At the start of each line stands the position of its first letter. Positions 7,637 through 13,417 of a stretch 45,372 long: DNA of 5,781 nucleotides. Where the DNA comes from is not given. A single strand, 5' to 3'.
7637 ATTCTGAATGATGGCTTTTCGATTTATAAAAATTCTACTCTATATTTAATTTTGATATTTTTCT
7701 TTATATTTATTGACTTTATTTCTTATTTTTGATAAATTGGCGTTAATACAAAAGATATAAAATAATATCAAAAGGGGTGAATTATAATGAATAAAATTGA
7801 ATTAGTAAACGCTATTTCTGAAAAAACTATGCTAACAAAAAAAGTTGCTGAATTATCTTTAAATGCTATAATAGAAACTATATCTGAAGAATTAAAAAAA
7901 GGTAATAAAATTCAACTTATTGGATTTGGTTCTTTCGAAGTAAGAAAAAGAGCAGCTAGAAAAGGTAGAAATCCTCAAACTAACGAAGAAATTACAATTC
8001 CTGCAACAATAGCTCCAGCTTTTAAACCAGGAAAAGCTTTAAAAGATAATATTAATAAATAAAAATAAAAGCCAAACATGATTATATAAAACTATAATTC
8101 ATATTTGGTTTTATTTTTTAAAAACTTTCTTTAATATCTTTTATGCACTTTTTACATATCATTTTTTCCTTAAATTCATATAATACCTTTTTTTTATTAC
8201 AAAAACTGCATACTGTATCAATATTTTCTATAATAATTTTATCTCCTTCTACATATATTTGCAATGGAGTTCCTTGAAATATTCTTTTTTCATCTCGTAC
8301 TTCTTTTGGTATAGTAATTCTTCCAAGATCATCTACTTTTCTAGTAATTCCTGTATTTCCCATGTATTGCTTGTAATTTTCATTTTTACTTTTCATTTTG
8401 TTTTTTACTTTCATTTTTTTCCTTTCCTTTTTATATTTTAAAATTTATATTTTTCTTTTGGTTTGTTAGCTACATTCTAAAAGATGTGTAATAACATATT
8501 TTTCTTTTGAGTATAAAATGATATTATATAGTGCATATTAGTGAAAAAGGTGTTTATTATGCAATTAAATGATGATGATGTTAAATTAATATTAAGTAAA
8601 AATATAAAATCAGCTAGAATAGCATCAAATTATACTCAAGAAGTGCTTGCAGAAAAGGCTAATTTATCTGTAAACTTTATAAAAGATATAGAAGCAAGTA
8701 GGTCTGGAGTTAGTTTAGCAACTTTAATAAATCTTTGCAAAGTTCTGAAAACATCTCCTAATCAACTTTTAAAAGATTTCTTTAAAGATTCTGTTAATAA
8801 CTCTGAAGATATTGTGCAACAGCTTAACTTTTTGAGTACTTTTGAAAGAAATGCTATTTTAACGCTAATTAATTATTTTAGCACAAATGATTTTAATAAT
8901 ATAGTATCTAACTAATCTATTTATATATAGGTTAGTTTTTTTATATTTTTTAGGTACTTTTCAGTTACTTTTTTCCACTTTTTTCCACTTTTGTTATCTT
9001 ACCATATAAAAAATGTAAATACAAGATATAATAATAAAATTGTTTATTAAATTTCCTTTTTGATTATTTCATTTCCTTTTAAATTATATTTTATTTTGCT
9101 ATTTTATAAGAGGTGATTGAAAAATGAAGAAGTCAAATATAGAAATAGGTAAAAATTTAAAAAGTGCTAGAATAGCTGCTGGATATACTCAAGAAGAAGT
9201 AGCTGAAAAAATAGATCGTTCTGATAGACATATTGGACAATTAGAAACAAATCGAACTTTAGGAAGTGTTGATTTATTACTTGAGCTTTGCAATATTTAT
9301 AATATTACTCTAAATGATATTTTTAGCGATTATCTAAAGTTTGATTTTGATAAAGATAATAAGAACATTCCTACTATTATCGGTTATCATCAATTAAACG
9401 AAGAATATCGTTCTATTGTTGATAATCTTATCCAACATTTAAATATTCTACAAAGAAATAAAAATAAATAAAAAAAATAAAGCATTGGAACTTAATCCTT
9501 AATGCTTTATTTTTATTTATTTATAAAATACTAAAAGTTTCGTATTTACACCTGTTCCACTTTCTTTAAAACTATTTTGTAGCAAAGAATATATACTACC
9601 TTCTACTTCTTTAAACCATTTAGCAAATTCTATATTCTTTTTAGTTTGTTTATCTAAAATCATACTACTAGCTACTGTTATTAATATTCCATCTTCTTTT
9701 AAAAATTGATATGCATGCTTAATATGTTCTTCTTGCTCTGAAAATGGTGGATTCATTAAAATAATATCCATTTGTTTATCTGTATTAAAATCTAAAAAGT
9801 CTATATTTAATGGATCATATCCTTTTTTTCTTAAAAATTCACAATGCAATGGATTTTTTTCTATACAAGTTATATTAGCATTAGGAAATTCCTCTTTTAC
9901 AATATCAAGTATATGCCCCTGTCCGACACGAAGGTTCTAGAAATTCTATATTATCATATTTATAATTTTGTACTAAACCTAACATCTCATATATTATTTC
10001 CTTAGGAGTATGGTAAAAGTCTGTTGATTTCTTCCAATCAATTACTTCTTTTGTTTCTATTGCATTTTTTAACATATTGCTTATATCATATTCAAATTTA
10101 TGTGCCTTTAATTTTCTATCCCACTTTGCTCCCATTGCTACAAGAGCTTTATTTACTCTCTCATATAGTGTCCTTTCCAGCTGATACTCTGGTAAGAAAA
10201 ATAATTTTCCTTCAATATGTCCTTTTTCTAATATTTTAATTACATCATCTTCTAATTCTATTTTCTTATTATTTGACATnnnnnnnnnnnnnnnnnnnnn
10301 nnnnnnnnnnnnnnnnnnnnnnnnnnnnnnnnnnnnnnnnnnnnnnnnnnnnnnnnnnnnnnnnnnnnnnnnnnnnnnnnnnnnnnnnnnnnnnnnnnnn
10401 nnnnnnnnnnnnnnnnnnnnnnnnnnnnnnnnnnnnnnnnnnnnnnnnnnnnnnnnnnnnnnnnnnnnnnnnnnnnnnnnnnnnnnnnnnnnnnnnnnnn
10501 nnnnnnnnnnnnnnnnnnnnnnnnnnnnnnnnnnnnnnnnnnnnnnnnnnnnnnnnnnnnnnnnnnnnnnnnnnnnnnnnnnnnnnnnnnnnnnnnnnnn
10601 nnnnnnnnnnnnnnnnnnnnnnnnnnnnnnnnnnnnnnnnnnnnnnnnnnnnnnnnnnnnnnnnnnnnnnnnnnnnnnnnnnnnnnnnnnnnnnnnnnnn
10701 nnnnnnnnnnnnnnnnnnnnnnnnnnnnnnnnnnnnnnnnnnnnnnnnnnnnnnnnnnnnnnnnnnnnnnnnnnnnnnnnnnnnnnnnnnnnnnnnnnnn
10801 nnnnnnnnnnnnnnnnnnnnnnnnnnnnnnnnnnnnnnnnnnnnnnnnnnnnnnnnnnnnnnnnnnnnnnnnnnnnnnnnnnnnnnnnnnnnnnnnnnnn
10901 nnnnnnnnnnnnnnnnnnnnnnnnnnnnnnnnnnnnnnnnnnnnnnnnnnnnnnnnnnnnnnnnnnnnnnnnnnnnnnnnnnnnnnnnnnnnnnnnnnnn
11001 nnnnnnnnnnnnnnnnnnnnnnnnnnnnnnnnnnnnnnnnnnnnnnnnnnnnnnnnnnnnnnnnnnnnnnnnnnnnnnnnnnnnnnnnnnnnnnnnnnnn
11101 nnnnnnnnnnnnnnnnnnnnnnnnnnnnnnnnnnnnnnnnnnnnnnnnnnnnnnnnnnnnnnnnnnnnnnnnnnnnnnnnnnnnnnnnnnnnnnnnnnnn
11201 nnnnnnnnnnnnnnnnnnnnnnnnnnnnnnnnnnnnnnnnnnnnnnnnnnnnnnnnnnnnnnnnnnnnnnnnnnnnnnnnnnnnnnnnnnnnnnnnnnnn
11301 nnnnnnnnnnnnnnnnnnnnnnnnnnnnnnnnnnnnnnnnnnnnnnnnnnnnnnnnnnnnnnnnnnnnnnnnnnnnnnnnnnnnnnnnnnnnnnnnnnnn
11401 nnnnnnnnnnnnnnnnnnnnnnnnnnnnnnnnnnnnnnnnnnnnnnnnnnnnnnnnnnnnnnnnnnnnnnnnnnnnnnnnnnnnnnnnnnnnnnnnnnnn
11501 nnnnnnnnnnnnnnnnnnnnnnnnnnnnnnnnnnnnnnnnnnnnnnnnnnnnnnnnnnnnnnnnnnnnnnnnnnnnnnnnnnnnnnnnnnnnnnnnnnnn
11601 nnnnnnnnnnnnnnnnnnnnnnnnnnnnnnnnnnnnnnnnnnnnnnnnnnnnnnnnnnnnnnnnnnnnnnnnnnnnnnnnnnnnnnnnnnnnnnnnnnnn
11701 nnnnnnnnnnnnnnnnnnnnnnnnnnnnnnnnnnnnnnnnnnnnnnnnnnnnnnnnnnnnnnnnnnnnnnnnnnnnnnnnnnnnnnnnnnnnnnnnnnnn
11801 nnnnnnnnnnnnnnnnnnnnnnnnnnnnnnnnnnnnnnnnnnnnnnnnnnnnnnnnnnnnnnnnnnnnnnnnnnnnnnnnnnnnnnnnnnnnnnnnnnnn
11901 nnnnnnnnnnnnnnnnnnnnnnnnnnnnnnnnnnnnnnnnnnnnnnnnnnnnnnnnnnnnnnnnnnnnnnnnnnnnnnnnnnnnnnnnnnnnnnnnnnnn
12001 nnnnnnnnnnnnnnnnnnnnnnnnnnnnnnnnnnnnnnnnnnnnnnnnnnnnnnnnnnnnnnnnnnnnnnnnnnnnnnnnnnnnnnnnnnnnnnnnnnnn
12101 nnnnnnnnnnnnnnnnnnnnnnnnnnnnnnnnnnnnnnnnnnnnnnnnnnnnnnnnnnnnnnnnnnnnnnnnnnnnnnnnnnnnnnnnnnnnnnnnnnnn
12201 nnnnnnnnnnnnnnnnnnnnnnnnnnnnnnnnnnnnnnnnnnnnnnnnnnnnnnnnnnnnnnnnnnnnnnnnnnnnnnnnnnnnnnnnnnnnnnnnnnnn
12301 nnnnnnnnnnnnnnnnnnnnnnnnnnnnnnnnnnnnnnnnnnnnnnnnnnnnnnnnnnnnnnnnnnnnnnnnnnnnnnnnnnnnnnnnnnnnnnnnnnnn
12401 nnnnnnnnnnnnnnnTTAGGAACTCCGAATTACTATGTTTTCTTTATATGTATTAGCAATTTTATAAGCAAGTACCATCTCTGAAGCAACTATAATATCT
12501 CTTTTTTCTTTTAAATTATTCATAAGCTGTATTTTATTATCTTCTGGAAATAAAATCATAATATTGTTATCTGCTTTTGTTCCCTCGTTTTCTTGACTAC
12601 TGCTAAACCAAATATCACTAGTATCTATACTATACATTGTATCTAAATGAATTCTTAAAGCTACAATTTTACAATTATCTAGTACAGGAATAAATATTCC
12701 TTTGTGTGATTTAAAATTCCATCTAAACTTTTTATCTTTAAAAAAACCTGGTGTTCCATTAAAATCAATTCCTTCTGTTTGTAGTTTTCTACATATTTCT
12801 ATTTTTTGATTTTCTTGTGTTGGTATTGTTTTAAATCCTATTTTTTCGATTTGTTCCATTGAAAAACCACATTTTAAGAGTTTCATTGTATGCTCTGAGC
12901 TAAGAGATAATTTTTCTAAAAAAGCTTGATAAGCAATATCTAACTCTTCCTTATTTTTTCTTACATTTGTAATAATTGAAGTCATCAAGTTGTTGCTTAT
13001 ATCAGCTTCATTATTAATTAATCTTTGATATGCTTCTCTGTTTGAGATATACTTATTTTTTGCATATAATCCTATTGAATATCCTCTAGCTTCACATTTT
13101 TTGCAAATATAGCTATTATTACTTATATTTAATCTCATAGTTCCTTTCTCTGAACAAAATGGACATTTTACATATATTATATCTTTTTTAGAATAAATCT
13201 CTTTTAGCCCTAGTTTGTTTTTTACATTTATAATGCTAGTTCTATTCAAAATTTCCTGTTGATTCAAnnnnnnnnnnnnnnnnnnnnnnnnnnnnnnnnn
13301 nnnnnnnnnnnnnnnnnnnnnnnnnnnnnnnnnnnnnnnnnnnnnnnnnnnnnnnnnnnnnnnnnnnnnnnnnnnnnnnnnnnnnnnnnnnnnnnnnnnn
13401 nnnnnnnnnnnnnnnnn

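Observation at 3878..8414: Mobile-element copy of the sporulation-initiation / transition-state circuit: Spo0A-like, Spo0E-like, AbrB-like, ECF sigma/anti-sigma, HU (plus SpoVS and SpoVG elsewhere)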

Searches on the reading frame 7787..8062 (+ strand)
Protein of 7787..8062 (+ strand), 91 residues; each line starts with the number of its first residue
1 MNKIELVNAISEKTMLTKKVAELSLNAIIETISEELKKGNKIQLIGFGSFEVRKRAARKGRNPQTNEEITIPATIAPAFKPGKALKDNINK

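Call 3: search_protein_families(library=pfam, proteins=[window:7787-8062:+], max_evalue=1)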
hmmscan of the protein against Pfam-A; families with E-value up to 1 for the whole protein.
window:7787-8062:+ (91 aa): 5 families
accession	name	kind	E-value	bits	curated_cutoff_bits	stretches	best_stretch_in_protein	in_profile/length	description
PF00216.26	Bac_DNA_binding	-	4.4e-34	117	22.4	1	1-90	1-90/90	Bacterial DNA-binding protein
PF18291.6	HU-HIG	-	5.4e-08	33.4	26.2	1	5-90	36-119/125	HU domain fused to wHTH, Ig, or Glycine-rich motif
PF18175.6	HU-CCDC81_bac_2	-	0.00084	19.6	35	1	6-53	3-50/70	CCDC81-like prokaryotic HU domain 2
PF18289.6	HU-CCDC81_euk_2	-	0.0022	18.4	26.1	1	9-57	9-59/75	CCDC81 eukaryotic HU domain 2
PF14908.11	HU-CCDC81_euk_1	-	0.025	15.1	26.1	1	14-86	17-82/89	CCDC81 eukaryotic HU domain 1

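Call 12: search_protein_families(library=ncbifam, proteins=[window:7787-8062:+], max_evalue=0.1)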
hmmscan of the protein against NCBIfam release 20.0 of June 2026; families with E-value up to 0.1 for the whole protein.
window:7787-8062:+ (91 aa): 9 families
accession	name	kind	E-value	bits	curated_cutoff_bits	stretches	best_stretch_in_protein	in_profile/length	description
NF007945.0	PRK10664.1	equivalog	6.9e-28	97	157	1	1-90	1-90/90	nucleoid-associated protein HU-beta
NF008023.0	PRK10753.1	equivalog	2.3e-26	92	162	1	1-89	1-89/90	nucleoid-associated protein HU-alpha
NF001222.0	PRK00199.1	equivalog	5.1e-25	87.5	115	1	1-90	1-91/95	integration host factor subunit beta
TIGR00988.1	hip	equivalog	6.8e-23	80.8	119.95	1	1-90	1-91/94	integration host factor subunit beta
NF001401.0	PRK00285.1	equivalog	4.1e-22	78.3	111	1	1-91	6-96/103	integration host factor subunit alpha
TIGR00987.1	himA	equivalog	1.6e-17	63.7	120.25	1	2-90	3-91/96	integration host factor subunit alpha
TIGR01201.1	HU_rel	subfamily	9.7e-05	22.3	68.6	1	5-70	35-98/170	HU family DNA-binding protein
NF047480.1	Lepto_Lp29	subfamily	0.00065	19.7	75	1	27-87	21-80/212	Lp29 family lipoprotein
NF011620.1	PRK15046.1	equivalog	0.047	12.4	310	1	37-78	49-90/334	2-aminoethylphosphonate ABC transporter substrate-binding protein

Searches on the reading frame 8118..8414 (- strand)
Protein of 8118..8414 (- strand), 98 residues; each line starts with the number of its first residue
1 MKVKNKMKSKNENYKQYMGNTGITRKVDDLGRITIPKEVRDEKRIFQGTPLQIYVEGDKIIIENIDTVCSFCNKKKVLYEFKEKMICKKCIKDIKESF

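Call 3: search_protein_families(library=pfam, proteins=[window:8118-8414:-], max_evalue=1)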
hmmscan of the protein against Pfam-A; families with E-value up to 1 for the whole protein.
window:8118-8414:- (98 aa): 10 families
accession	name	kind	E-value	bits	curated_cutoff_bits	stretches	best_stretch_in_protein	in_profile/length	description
PF04014.23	MazE_antitoxin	-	1e-08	35.5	24.7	1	24-65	1-43/48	Antidote-toxin recognition MazE, bacterial antitoxin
PF13901.12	RH_dom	-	0.0023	18.3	28.1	1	67-91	156-182/206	Rubicon Homology Domain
PF08619.15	Nha1_C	-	0.0041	16.9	23.7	1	16-64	133-169/464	Alkali metal cation/H+ antiporter Nha1 C terminus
PF06689.19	zf-C4_ClpX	-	0.023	15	27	0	68-76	2-10/39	ClpX C4-type zinc finger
PF01844.29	HNH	-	0.03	14.9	21.4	1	57-76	25-44/47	HNH endonuclease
PF01250.22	Ribosomal_S6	-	0.06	14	27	1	5-69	15-77/90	Ribosomal protein S6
PF14279.12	HNH_5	-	0.1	13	27.5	1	57-76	24-43/56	HNH endonuclease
PF14192.12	DUF4314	-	0.13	12.6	27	1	11-35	25-49/69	Domain of unknown function (DUF4314)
PF10080.14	FtrD-like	-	0.17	12.5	26.3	1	67-94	35-61/101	Membrane iron-sulfur containing protein FtrD-like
PF08792.16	A2L_zn_ribbon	-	0.51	10.5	22.9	1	65-90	2-27/33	A2L zinc ribbon domain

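Call 12: search_protein_families(library=ncbifam, proteins=[window:8118-8414:-], max_evalue=0.1)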
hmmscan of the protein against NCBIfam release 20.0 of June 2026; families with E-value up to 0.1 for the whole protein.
window:8118-8414:- (98 aa): 5 families
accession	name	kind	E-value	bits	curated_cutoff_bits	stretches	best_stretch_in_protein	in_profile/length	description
TIGR02851.1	spore_V_T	equivalog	2.9e-10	40.3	235.9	1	21-62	3-44/180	stage V sporulation protein T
TIGR01439.1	lp_hng_hel_AbrB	domain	2.1e-09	37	28.3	1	24-64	1-42/44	transcriptional regulator, AbrB family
NF006352.0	PRK08577.1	equivalog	0.0044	17.1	140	1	26-60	8-42/136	hypothetical protein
NF040962.1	near_HgcAB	equivalog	0.027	14.3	70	1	27-52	10-35/70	HgcAB-associated protein HgcC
NF001476.0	PRK00326.2-2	equivalog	0.089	12.4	162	1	15-68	84-135/163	division/cell wall cluster transcriptional repressor MraZ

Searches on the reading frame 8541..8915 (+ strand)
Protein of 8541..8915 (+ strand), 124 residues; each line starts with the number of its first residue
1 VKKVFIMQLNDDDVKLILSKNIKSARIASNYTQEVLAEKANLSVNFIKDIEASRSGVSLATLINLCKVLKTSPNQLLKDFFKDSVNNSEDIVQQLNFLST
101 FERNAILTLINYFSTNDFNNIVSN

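Call 12: search_protein_families(library=ncbifam, proteins=[window:8541-8915:+], max_evalue=0.1)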
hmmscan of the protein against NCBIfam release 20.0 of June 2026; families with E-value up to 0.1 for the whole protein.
window:8541-8915:+ (124 aa): 11 families
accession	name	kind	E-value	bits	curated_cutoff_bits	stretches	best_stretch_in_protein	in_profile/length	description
TIGR03070.1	couple_hipB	subfamily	1.5e-09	37.7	71.65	1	18-69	3-54/58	type II toxin-antitoxin system Y4mF family antitoxin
NF041951.1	phage_RstR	subfamily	5.6e-08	33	80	1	18-111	3-97/108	RstR family transcriptional repressor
NF047948.1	male_kill_WMK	equivalog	3.2e-07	30.1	300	1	19-90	164-234/300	WO male-killing family protein Wmk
NF006015.0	PRK08154.1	subfamily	2.7e-06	26.7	204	1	12-101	25-110/314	anaerobic benzoate catabolism transcriptional regulator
NF010465.0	PRK13890.1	equivalog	0.001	19.2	96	1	28-85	16-75/121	conjugal transfer protein TrbA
TIGR00270.2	TIGR00270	equivalog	0.0013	18.5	110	1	20-55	78-113/159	multiprotein bridging factor aMBF1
TIGR02607.1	antidote_HigA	equivalog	0.0069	16.2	47.7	1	32-77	22-67/81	HigA family addiction module antitoxin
NF007408.0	PRK09943.1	equivalog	0.0099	15.5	211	1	13-90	3-77/185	HTH-type transcriptional regulator PuuR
NF007257.0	PRK09706.1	subfamily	0.026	14.3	101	1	17-83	5-68/135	transcriptional repressor DicA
NF041677.1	trans_regClgR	equivalog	0.072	13.2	170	1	20-89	11-79/113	transcriptional regulator ClgR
NF041575.1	antitoxPezA_Strep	equivalog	0.072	13.1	290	1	18-72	2-56/158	type II toxin-antitoxin system antitoxin PezA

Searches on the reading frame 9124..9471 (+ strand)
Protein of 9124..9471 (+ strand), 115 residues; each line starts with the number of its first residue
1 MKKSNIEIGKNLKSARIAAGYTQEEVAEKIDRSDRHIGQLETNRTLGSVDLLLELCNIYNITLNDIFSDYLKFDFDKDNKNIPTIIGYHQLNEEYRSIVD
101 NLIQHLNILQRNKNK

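Call 12: search_protein_families(library=ncbifam, proteins=[window:9124-9471:+], max_evalue=0.1)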
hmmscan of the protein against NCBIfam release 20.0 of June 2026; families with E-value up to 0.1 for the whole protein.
window:9124-9471:+ (115 aa): 12 families
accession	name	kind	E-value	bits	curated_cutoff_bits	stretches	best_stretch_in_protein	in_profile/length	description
NF047948.1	male_kill_WMK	equivalog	7e-08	32.3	300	1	5-107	160-263/300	WO male-killing family protein Wmk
NF052239.1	antitox_spr1629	equivalog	2.6e-07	30.1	335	1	8-110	3-102/377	spr1629 family repressor/antitoxin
NF041951.1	phage_RstR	subfamily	2.8e-07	30.8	80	1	7-113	2-106/108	RstR family transcriptional repressor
TIGR03070.1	couple_hipB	subfamily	7.5e-07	29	71.65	1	7-63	2-58/58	type II toxin-antitoxin system Y4mF family antitoxin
NF006015.0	PRK08154.1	subfamily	7.4e-06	25.3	204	1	7-70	30-93/314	anaerobic benzoate catabolism transcriptional regulator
NF007408.0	PRK09943.1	equivalog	3.2e-05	23.6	211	1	1-72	1-72/185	HTH-type transcriptional regulator PuuR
NF041575.1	antitoxPezA_Strep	equivalog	0.00035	20.6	290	1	8-68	2-62/158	type II toxin-antitoxin system antitoxin PezA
NF041677.1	trans_regClgR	equivalog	0.00049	20.2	170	1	8-69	9-70/113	transcriptional regulator ClgR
TIGR00270.2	TIGR00270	equivalog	0.0013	18.6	110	1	10-69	78-137/159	multiprotein bridging factor aMBF1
NF058600.1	TransRegSco1979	equivalog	0.0019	17.3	350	1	6-73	7-74/280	Sco1979 family transcriptional regulator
NF003055.0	PRK03975.1-2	equivalog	0.029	14.1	122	1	19-113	23-112/140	putative transcriptional regulator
TIGR02648.1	rep_term_tus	equivalog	0.055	12.8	178.3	0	8-45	181-218/300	DNA replication terminus site-binding protein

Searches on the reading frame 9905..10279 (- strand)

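Call 26: search_protein_families(library=pfam, proteins=[window:9905-10279:-], max_evalue=10)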
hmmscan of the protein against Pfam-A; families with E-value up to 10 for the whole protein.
window:9905-10279:- (124 aa): 3 families
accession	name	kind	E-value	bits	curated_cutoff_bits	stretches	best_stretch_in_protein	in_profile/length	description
PF13020.12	NOV_C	-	0.039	14.5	22.1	1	35-97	2-66/91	Protein NO VEIN, C-terminal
PF14318.11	Mononeg_mRNAcap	-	0.048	13.5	22.2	1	48-122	77-150/241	Mononegavirales mRNA-capping region V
PF00772.26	DnaB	-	0.11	13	23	1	66-101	13-48/103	DnaB-like helicase N terminal domain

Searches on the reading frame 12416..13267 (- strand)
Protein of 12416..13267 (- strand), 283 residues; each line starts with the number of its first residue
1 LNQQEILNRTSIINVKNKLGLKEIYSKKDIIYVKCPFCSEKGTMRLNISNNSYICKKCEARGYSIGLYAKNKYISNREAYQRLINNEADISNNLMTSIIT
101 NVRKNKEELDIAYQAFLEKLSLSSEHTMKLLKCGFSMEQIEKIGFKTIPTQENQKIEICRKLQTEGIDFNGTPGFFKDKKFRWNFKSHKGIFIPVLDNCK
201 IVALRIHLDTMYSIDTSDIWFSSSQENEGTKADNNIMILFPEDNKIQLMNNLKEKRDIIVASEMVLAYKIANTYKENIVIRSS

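Call 8: search_protein_families(library=pfam, proteins=[window:12416-13267:-], max_evalue=0.001)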
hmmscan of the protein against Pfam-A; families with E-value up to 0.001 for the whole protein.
window:12416-13267:- (283 aa): 1 family
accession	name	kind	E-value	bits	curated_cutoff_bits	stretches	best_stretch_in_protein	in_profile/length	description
PF01807.25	Zn_ribbon_DnaG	-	0.00019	21.6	24.9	0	6-86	9-88/98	CHC2 zinc finger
